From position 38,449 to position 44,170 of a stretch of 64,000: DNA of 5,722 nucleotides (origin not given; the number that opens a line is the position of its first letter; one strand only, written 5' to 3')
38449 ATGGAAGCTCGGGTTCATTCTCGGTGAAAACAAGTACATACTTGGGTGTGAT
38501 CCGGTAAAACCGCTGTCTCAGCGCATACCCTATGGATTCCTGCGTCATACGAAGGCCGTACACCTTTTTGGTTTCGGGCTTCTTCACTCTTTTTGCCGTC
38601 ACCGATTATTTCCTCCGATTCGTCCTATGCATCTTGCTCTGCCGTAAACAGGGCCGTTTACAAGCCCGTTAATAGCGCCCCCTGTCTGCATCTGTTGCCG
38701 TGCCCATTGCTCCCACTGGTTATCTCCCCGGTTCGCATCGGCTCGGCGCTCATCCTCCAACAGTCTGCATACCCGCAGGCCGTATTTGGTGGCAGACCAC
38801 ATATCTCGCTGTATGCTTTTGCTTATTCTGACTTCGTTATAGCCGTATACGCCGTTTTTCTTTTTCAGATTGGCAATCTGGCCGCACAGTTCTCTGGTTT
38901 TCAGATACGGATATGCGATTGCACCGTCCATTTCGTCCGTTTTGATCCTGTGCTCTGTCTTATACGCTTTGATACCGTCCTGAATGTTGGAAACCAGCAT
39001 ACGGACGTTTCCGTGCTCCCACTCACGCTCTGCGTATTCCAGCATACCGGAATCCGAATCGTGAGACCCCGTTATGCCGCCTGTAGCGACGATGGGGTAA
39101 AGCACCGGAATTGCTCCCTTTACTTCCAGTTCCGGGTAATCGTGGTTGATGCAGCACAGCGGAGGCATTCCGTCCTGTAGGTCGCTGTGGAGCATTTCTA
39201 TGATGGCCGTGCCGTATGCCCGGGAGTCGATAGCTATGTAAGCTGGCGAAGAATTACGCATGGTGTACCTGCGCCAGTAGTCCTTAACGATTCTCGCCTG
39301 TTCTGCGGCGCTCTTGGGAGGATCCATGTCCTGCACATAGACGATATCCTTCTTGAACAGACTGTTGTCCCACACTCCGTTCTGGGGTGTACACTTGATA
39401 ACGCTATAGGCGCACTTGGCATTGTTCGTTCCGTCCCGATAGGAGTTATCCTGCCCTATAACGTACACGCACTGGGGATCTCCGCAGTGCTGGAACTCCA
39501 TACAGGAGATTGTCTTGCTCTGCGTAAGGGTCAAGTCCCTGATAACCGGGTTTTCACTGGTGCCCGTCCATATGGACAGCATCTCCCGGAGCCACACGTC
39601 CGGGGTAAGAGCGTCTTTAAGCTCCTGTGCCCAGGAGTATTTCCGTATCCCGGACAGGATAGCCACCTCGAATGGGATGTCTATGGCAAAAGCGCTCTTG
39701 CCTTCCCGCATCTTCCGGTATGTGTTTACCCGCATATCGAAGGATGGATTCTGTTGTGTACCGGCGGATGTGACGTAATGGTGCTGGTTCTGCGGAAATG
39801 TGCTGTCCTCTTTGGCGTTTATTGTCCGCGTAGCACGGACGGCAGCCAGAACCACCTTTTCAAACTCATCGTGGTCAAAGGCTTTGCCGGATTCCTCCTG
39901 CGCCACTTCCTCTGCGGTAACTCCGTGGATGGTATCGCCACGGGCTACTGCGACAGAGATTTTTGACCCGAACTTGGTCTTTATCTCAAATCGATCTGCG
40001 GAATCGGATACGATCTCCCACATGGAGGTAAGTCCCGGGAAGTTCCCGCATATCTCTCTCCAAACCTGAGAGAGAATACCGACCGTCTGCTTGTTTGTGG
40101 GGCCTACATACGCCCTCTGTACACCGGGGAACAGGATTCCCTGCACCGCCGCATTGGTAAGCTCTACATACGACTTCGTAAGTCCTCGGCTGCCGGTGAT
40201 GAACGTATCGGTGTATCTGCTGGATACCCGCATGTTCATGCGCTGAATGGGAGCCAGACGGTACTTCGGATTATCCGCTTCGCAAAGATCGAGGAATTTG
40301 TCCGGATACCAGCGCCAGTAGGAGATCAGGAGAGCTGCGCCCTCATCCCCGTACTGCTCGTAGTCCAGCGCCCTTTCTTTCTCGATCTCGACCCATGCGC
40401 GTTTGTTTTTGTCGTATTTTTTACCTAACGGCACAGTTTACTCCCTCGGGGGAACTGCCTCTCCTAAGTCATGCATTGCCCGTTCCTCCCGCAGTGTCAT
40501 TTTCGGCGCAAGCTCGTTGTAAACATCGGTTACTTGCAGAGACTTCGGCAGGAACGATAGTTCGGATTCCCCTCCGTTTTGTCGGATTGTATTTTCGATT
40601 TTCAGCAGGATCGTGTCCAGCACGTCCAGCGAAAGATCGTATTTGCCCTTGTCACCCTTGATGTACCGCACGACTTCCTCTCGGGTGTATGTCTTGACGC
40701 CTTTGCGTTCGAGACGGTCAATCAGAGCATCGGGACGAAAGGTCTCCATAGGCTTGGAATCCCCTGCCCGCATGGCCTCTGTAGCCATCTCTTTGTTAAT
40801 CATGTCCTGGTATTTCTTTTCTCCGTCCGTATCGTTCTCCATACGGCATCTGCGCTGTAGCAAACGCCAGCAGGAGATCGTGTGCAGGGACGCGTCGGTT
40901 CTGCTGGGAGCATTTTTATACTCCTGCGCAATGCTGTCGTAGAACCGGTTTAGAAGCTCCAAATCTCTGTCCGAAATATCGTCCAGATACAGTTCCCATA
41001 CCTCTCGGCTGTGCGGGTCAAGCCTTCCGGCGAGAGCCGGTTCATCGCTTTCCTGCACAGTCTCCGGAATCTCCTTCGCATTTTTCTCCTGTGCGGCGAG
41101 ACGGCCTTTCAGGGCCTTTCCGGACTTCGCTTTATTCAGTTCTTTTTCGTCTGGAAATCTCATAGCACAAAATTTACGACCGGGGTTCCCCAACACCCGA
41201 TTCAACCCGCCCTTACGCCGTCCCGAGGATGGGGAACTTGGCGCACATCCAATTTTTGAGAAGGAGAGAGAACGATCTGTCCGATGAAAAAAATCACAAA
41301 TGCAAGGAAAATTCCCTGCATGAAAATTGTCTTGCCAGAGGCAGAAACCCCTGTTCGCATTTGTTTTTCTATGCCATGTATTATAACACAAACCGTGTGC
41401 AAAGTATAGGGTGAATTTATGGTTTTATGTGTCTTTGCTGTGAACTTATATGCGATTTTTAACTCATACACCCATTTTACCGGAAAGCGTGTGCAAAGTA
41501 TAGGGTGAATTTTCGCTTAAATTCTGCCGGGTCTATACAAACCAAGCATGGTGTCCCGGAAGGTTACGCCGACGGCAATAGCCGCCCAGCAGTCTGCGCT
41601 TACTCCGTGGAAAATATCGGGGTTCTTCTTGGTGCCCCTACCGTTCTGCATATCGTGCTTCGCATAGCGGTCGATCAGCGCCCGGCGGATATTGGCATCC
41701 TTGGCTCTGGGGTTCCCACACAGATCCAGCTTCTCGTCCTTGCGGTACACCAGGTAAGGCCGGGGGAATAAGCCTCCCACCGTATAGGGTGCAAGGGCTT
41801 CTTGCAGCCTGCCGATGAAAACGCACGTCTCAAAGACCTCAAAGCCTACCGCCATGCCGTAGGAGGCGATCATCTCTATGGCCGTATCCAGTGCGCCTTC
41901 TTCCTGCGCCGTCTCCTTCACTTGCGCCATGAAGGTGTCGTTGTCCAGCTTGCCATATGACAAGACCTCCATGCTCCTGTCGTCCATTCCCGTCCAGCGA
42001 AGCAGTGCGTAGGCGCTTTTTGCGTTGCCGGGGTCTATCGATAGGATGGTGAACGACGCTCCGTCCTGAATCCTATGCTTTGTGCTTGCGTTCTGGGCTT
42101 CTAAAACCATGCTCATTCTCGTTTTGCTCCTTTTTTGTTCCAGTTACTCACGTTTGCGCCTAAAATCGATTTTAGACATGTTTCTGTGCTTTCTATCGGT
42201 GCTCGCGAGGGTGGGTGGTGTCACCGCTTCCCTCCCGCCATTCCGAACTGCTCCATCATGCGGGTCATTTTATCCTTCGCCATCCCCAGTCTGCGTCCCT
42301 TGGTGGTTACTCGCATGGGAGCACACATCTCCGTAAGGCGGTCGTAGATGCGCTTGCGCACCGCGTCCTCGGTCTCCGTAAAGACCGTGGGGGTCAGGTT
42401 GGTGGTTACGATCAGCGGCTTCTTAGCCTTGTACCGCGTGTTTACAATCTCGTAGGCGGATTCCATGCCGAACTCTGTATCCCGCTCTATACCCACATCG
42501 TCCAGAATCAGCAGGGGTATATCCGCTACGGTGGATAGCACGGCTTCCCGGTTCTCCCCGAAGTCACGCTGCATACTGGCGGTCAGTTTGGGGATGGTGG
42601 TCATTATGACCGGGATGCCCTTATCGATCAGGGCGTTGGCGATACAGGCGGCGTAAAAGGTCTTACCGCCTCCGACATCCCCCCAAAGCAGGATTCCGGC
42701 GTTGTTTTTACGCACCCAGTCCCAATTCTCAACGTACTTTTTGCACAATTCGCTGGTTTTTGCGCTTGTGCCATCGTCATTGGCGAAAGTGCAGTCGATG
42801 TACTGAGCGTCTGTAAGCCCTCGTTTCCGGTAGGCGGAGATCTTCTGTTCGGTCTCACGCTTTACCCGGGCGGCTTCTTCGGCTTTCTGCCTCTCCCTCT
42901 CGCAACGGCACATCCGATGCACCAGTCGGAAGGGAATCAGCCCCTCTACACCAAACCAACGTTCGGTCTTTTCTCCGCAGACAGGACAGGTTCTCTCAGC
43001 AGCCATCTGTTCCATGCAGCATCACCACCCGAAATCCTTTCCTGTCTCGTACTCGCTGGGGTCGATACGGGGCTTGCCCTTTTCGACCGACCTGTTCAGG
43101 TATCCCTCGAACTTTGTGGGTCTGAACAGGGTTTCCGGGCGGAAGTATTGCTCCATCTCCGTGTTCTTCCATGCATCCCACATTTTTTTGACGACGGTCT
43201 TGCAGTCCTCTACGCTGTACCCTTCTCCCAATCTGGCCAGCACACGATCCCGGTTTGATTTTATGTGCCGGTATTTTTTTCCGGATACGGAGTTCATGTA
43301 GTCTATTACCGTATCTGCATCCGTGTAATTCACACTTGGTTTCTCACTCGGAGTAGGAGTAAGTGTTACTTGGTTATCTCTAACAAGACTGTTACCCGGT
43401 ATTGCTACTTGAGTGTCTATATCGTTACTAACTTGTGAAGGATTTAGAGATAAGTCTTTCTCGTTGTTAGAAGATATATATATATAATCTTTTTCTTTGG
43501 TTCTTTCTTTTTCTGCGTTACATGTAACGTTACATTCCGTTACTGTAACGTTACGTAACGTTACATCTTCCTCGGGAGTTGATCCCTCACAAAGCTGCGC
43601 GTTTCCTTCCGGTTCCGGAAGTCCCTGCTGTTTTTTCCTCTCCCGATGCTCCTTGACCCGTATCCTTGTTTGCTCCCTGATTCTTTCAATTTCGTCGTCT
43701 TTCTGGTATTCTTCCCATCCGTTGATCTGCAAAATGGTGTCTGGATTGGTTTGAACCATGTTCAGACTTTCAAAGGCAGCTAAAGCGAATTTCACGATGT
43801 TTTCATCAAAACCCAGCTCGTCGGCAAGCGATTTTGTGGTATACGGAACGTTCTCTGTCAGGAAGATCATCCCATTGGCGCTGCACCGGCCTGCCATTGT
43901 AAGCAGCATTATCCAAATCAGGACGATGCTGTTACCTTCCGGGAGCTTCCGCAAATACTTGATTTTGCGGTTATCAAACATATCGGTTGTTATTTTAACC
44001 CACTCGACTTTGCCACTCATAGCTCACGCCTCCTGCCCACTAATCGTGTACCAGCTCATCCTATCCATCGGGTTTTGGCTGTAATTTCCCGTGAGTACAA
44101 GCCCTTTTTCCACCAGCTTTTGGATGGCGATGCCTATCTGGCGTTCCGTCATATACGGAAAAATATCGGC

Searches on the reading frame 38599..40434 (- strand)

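Call 45: search_protein_families(library=phrogs, proteins=[window:38599-40434:-], max_evalue=0.00001)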
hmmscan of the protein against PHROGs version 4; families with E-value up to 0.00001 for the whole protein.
window:38599-40434:- (611 aa): 2 families
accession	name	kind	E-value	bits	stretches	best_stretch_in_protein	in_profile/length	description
phrog_15503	-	unknown function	3.1e-23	83.4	1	33-204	44-213/245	-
phrog_24618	-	unknown function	2.8e-06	28.2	0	357-566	9-218/230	-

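Call 61: search_protein_families(library=pfam, proteins=[window:38599-40434:-], max_evalue=0.0001)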
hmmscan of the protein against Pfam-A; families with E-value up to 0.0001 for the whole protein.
window:38599-40434:- (611 aa): 0 families

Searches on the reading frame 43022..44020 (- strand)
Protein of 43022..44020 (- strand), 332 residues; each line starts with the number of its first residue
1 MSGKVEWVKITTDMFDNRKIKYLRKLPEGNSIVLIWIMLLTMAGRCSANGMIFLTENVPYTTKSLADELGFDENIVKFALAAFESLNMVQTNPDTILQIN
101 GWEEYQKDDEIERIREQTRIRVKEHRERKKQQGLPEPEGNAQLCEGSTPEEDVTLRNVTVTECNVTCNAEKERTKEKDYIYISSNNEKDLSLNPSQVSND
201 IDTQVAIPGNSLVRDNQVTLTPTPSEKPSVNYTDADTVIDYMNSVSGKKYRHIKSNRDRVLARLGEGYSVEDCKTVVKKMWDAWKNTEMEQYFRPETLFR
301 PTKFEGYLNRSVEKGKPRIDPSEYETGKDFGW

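Call 45: search_protein_families(library=phrogs, proteins=[window:43022-44020:-], max_evalue=0.00001)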
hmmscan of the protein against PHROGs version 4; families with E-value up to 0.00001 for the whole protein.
window:43022-44020:- (332 aa): 13 families
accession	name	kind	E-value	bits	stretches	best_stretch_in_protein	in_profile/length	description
phrog_1163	-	unknown function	1.1e-59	203.4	1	3-321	2-261/273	-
phrog_4880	-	DNA, RNA and nucleotide metabolism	5.1e-39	135.5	1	4-178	3-172/304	replisome organizer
phrog_11769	-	unknown function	2.1e-38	133.3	1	3-132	5-134/431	-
phrog_428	-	DNA, RNA and nucleotide metabolism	3.4e-30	106.6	1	162-317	197-317/455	replication initiation protein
phrog_10469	-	DNA, RNA and nucleotide metabolism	1.1e-21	78.5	1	4-202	6-193/305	DnaD-like helicase loader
phrog_186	-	DNA, RNA and nucleotide metabolism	9.2e-21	75.8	1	4-194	19-173/308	DnaD-like helicase loader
phrog_20981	-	unknown function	1.4e-20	75.2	1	174-322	129-263/293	-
phrog_22793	-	unknown function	5.3e-19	69.5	1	231-317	55-145/177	-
phrog_5968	-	DNA, RNA and nucleotide metabolism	1.3e-13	51.9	1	7-185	12-179/273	replisome organizer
phrog_1701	-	DNA, RNA and nucleotide metabolism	2.7e-11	44.8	1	61-315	47-303/323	DnaD-like helicase loader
phrog_3926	-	DNA, RNA and nucleotide metabolism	1.3e-06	29.3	1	6-131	5-114/312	replication initiation protein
phrog_20827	-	unknown function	1.4e-06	29.2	1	236-310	86-161/252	-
phrog_9474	-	DNA, RNA and nucleotide metabolism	4.6e-06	27.4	0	5-289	1-207/288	replication initiation protein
